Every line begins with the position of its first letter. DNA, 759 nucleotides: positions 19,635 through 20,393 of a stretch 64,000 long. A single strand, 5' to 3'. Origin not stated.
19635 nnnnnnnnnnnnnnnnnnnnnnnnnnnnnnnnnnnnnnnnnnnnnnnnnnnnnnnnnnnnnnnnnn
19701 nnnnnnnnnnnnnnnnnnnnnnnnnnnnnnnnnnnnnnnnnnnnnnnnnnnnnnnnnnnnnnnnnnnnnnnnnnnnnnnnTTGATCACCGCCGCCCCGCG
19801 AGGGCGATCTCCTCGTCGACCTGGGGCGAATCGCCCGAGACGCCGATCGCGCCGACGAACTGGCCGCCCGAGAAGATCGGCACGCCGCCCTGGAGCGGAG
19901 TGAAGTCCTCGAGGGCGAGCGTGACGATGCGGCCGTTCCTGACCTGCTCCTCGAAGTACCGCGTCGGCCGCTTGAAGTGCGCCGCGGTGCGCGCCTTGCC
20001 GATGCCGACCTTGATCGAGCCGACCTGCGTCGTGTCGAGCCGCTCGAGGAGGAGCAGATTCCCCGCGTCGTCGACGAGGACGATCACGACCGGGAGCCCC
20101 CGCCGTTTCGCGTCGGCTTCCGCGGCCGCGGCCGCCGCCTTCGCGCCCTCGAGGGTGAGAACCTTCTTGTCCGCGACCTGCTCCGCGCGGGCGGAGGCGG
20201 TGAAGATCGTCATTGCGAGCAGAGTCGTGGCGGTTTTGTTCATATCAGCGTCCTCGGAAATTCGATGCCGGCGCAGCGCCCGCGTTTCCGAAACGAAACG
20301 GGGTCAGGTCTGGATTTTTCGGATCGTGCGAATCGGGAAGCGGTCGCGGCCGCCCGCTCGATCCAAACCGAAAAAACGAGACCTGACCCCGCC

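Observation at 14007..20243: Two adjacent bufferin-like MNIO (DUF692) + DUF2063 RiPP operons with two different Cys-rich signal-peptide precursors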

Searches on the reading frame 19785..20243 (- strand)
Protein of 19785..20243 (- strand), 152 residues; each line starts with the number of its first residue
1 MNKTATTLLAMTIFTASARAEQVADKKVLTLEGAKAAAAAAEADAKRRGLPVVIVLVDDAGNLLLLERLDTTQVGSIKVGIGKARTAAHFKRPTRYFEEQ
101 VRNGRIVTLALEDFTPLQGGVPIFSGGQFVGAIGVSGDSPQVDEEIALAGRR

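Call 3: search_protein_families(library=pfam, proteins=[window:19785-20243:-], max_evalue=0.01)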
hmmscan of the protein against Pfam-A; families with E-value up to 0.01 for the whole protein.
window:19785-20243:- (152 aa): 2 families
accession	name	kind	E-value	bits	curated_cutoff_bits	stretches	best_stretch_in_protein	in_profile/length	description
PF03928.20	HbpS-like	-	1.1e-33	116.4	25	1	29-150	1-126/128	Haem degrading protein HbpS-like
PF08669.17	GCV_T_C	-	0.0016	18.7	25.9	1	105-149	2-47/80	Glycine cleavage T-protein C-terminal barrel domain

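Call 4: search_protein_families(library=ncbifam, proteins=[window:19785-20243:-], max_evalue=0.01)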
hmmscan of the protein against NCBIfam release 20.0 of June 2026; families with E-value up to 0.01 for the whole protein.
window:19785-20243:- (152 aa): 1 family
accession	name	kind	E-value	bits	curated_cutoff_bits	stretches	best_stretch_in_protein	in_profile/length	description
NF007275.0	PRK09732.1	equivalog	1.5e-20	73.3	246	1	26-149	4-127/134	hypothetical protein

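Call 56: search_solved_structures(query=window:19785-20243:-, max_evalue=0.001)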
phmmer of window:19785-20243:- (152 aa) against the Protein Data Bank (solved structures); distinct sequences matched with E-value up to 0.001: 7.
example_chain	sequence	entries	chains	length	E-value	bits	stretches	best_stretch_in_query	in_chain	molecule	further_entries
6bws_A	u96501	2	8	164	3.2e-14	56.3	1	29-151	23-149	Glycolate utilization protein | Efga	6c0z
2a2l_A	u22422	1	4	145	3.3e-13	53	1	27-147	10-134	unknown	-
4nkp_A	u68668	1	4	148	1.1e-09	41.6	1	22-148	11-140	putative extracellular heme-binding protein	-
9jth_A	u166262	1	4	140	5.8e-09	39.3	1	32-152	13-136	NahX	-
4bmw_A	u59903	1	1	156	2.4e-08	37.3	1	15-150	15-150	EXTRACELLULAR HAEM-BINDING PROTEIN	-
3fpv_A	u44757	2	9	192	2.5e-08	37.2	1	12-150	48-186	Extracellular haem-binding protein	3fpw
5cx7_A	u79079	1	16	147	0.00011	25.4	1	39-147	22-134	ATP:cob(I)alamin adenosyltransferase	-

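Call 69: find_homologous_proteins(query=window:19785-20243:-, max_evalue=1e-10)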
Query window:19785-20243:- (152 aa): 7356 proteins with E <= 1e-10 among 7696 candidates; the best 120 are listed.
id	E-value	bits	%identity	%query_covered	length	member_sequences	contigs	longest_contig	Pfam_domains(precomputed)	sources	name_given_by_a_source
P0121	2.3e-80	285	93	99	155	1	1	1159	PF03928.21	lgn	-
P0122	2.3e-80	285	91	99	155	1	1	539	PF03928.21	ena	-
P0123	7.9e-80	283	91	99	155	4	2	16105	PF03928.21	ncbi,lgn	-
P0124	2.1e-76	272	88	99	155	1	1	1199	PF03928.21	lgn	-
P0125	1.1e-75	270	87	99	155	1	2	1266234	PF03928.21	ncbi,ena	-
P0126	1.1e-75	270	87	99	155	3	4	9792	PF03928.21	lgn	-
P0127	1.3e-75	270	87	99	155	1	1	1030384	PF03928.21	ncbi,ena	-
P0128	6.1e-75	268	86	99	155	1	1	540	PF03928.21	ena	-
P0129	7.2e-73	261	85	98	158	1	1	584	PF03928.21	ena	-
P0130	1.6e-72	260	90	89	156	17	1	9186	PF03928.21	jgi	jgi:glc operon protein GlcG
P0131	2.5e-72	259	90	87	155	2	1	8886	PF03928.21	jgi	jgi:glc operon protein GlcG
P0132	1.5e-71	257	89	87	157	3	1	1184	PF03928.21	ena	-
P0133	1.8e-71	256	84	97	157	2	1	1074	PF03928.21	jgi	jgi:glc operon protein GlcG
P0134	2.1e-71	256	87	89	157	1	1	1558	PF03928.21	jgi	jgi:glc operon protein GlcG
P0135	4.4e-71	255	88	92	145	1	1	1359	PF03928.21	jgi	jgi:glc operon protein GlcG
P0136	5.3e-71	255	81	99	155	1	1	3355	PF03928.21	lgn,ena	-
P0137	5.0e-70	252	89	88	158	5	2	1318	PF03928.21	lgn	-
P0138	6.0e-69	248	80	97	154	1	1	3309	PF03928.21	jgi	jgi:glc operon protein GlcG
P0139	6.2e-69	248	81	99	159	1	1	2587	PF03928.21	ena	-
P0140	6.4e-69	248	88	85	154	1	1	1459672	PF03928.21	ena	-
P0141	1.0e-68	247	82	96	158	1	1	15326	PF03928.21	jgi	jgi:glc operon protein GlcG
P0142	1.8e-68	247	81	97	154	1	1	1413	PF03928.21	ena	-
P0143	6.9e-68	245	78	97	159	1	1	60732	PF03928.21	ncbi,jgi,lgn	ncbi:MAG TPA: heme-binding protein [Thermoanaerobaculia bacterium]|jgi:glc operon protein GlcG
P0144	7.5e-68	245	79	97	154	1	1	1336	PF03928.21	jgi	jgi:glc operon protein GlcG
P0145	1.8e-67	243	78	98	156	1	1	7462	PF03928.21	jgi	jgi:glc operon protein GlcG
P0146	5.1e-67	242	84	92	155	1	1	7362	PF03928.21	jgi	jgi:glc operon protein GlcG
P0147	7.5e-67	241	83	92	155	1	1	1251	PF03928.21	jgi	jgi:glc operon protein GlcG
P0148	1.5e-66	240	83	92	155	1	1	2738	PF03928.21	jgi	jgi:glc operon protein GlcG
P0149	1.8e-66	240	84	89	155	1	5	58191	PF03928.21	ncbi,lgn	-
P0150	2.5e-66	240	78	97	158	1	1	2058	PF03928.21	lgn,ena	-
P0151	3.5e-66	239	78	97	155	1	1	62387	PF03928.21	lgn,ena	-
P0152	8.2e-66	238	81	92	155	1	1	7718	PF03928.21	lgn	-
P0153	1.6e-65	237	80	93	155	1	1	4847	PF03928.21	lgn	-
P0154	4.0e-65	236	80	93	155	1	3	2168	PF03928.21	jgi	jgi:glc operon protein GlcG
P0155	4.3e-65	236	80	92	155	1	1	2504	PF03928.21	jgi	-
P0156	5.5e-65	235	83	92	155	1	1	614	PF03928.21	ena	-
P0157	6.2e-65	235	77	97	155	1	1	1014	PF03928.21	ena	-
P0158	8.1e-65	235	80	93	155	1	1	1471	PF03928.21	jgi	-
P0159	8.8e-65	235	84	83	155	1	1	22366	PF03928.21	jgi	-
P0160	1.1e-64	234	80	93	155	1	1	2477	PF03928.21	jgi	jgi:glc operon protein GlcG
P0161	1.1e-64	234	82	89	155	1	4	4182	PF03928.21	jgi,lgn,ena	-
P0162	1.3e-64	234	84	83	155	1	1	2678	PF03928.21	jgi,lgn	jgi:glc operon protein GlcG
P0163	1.4e-64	234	82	89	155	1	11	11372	PF03928.21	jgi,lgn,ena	-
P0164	1.6e-64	234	77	95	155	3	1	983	PF03928.21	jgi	jgi:glc operon protein GlcG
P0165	2.3e-64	233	84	85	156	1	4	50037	PF03928.21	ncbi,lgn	-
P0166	4.5e-64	232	83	83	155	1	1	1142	PF03928.21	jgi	jgi:glc operon protein GlcG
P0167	5.4e-64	232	81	89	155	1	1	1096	PF03928.21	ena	-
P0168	1.1e-63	231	84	85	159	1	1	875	PF03928.21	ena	-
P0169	2.0e-63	230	83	83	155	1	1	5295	PF03928.21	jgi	-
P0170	5.1e-63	229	81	85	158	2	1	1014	PF03928.21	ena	-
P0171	5.5e-63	229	81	89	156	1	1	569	PF03928.21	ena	-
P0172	8.4e-63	228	82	89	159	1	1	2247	PF03928.21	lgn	-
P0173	1.0e-62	228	81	85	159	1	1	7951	PF03928.21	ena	-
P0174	1.2e-62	228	82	85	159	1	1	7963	PF03928.21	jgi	jgi:glc operon protein GlcG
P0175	1.5e-62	227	82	86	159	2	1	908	PF03928.21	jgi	jgi:glc operon protein GlcG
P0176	3.6e-62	226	83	85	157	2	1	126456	PF03928.21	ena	-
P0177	8.5e-62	225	72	95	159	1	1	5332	PF03928.21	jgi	jgi:glc operon protein GlcG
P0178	1.4e-61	224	81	85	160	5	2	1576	PF03928.21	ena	-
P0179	2.2e-61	224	80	84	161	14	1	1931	PF03928.21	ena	-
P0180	5.8e-61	222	72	99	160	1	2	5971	PF03928.21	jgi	jgi:glc operon protein GlcG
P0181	6.8e-61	222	83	85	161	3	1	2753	PF03928.21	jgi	jgi:glc operon protein GlcG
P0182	6.8e-61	222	72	99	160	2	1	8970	PF03928.21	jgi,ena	-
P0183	2.0e-60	221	78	89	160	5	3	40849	PF03928.21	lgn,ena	-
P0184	2.5e-60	220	81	85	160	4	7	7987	PF03928.21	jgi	jgi:glc operon protein GlcG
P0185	4.0e-60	220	78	86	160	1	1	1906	PF03928.21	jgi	-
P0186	5.6e-60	219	81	82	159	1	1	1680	PF03928.21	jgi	jgi:glc operon protein GlcG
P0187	1.9e-59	217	71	94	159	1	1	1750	PF03928.21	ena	-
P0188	3.4e-59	217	78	80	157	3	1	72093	PF03928.21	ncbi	-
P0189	7.9e-59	215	77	89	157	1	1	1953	PF03928.21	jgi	jgi:glc operon protein GlcG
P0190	1.0e-57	212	80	81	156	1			PF03928.21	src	-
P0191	8.3e-56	206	73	86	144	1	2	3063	PF03928.21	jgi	jgi:glc operon protein GlcG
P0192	8.6e-56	206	74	82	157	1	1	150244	PF03928.21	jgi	-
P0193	1.2e-54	202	74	89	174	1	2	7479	PF03928.21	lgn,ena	-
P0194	2.4e-54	201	78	82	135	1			PF03928.21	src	-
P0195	1.5e-53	198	73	86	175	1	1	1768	PF03928.21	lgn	-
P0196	2.1e-53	198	73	80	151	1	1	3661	PF03928.21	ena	-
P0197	2.3e-51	191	61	94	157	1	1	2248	PF03928.21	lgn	-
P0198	2.4e-51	191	74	80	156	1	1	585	PF03928.21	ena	-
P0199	1.2e-50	189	-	-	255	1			PF03928.21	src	-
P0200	1.2e-49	186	65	84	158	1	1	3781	PF03928.21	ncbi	ncbi:MAG: GlcG/HbpS family heme-binding protein [Vicinamibacteria bacterium]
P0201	7.2e-49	183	69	86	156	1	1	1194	PF03928.21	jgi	jgi:glc operon protein GlcG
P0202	1.1e-48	183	69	86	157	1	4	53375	PF03928.21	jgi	jgi:glc operon protein GlcG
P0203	1.4e-48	182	65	94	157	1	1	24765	PF03928.21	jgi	jgi:glc operon protein GlcG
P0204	1.5e-48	182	61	97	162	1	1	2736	PF03928.21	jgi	jgi:glc operon protein GlcG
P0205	2.3e-48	182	65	93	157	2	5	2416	PF03928.21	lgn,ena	-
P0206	2.7e-48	181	62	98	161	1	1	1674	PF03928.21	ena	-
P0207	2.8e-48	181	61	99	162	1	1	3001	PF03928.21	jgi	jgi:glc operon protein GlcG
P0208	7.1e-48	180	61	100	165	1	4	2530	PF03928.21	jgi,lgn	jgi:glc operon protein GlcG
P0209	7.2e-48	180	66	89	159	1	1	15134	PF03928.21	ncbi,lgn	-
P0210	7.3e-48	180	63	96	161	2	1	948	PF03928.21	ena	-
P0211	8.3e-48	180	64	94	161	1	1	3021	PF03928.21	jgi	jgi:glc operon protein GlcG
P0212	9.2e-48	180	63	88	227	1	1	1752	PF13185.13,PF03928.21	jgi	jgi:glc operon protein GlcG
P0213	1.1e-47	179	62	91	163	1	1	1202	PF03928.21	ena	-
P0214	1.2e-47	179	65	90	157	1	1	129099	PF03928.21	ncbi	-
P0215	1.2e-47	179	66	88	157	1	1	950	PF03928.21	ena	-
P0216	1.4e-47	179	64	93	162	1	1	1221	PF03928.21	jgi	jgi:glc operon protein GlcG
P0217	1.6e-47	179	64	94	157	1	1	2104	PF03928.21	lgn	-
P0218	1.7e-47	179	63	93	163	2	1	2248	PF03928.21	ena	-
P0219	1.7e-47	179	66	83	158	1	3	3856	PF03928.21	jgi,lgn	jgi:glc operon protein GlcG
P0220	1.9e-47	179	59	100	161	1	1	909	PF03928.21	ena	-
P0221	2.0e-47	178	61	97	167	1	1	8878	PF03928.21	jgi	jgi:glc operon protein GlcG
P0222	2.1e-47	178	66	89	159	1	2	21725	PF03928.21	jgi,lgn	jgi:glc operon protein GlcG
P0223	2.2e-47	178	62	96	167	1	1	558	PF03928.21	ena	-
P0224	2.4e-47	178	-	-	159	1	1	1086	PF03928.21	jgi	jgi:glc operon protein GlcG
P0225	2.6e-47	178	66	84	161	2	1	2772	PF03928.21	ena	-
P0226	2.8e-47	178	64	94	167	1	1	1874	PF03928.21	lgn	-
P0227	2.9e-47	178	63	93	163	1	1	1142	PF03928.21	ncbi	-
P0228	2.9e-47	178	61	95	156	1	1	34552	PF03928.21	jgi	jgi:glc operon protein GlcG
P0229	3.0e-47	178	64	90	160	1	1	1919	PF03928.21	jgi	jgi:glc operon protein GlcG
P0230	3.0e-47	178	61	99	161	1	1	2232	PF03928.21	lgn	-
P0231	3.1e-47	178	66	86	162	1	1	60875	PF03928.21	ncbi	-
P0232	3.1e-47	178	79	68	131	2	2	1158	PF03928.21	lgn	-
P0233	3.2e-47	178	66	84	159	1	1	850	PF03928.21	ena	-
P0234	4.1e-47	177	70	83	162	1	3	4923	PF03928.21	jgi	jgi:glc operon protein GlcG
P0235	4.2e-47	177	67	82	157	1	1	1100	PF03928.21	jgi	-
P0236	4.3e-47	177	69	84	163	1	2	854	PF03928.21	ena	-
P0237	4.4e-47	177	62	98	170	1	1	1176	PF03928.21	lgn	-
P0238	4.5e-47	177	64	94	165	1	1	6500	PF13185.13,PF03928.21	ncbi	-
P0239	4.6e-47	177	63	95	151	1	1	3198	PF03928.21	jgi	jgi:glc operon protein GlcG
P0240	4.7e-47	177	63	92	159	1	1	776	PF03928.21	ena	-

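Call 70: find_encoding_contigs(protein=P0214, flank=5000, max_places=1)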
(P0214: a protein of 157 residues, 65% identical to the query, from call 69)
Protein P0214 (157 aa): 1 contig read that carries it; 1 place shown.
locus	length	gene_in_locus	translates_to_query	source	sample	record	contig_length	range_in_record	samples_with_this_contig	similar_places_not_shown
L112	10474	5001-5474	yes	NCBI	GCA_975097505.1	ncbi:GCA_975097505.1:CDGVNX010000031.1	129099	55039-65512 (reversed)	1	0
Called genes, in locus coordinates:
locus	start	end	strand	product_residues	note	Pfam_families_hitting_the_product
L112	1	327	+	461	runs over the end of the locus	PF00072:Response_reg, PF00158:Sigma54_activat, PF14532:Sigma54_activ_2, PF07728:AAA_5 (weak), PF25601:AAA_lid_14, PF02954:HTH_8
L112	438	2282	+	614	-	PF09913:DUF2142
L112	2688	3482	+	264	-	-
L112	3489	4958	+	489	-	PF13231:PMT_2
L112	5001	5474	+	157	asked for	PF03928:HbpS-like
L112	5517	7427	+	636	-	PF01011:PQQ, PF13360:PQQ_2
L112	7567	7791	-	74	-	-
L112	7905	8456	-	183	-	PF02578:Cu-oxidase_4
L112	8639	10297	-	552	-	PF19864:Radical_SAM_N2, PF04055:Radical_SAM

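Call 71: find_encoding_contigs(protein=P0231, flank=5000, max_places=1)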
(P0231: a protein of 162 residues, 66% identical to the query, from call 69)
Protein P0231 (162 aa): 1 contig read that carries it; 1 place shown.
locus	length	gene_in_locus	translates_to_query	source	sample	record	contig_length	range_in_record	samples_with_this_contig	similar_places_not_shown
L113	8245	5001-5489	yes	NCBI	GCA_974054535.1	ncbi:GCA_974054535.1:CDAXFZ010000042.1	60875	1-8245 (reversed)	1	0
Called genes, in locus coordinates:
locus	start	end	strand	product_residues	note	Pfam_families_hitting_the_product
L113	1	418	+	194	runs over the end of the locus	PF04542:Sigma70_r2, PF08281:Sigma70_r4_2, PF04545:Sigma70_r4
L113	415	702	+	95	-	-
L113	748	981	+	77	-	PF13490:zf-HC2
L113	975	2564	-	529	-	PF00082:Peptidase_S8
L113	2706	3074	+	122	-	-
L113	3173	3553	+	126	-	-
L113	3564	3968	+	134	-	PF03992:ABM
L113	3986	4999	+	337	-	PF08450:SGL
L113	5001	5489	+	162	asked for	PF03928:HbpS-like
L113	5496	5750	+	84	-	PF02830:V4R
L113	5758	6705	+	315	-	PF00795:CN_hydrolase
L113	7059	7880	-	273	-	-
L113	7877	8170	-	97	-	PF10517:DM13 (weak)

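Call 72: find_encoding_contigs(protein=P0203, flank=5000, max_places=1)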
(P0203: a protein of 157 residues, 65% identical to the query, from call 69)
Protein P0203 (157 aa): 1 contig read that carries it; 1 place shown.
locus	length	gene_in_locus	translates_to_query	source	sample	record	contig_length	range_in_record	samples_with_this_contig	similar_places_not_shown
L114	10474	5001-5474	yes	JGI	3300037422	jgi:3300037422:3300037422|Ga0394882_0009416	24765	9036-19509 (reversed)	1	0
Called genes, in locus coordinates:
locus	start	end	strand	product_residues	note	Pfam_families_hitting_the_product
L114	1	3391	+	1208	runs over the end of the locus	PF02129:Peptidase_S15, PF08530:PepX_C, PF02225:PA, PF04389:Peptidase_M28, PF04253:TFR_dimer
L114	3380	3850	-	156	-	PF00149:Metallophos (faint), PF12850:Metallophos_2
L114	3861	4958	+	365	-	PF21320:WHD_Rv2258c, PF13489:Methyltransf_23, PF02353:CMAS (weak), PF02390:Methyltransf_4 (weak), PF08241:Methyltransf_11, PF08242:Methyltransf_12, PF13649:Methyltransf_25, PF13847:Methyltransf_31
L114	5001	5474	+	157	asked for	PF03928:HbpS-like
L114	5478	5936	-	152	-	-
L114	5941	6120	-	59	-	-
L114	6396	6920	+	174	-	-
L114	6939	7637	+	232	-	PF04893:Yip1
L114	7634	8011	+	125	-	PF10825:DUF2752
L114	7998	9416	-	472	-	-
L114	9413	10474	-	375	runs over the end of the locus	-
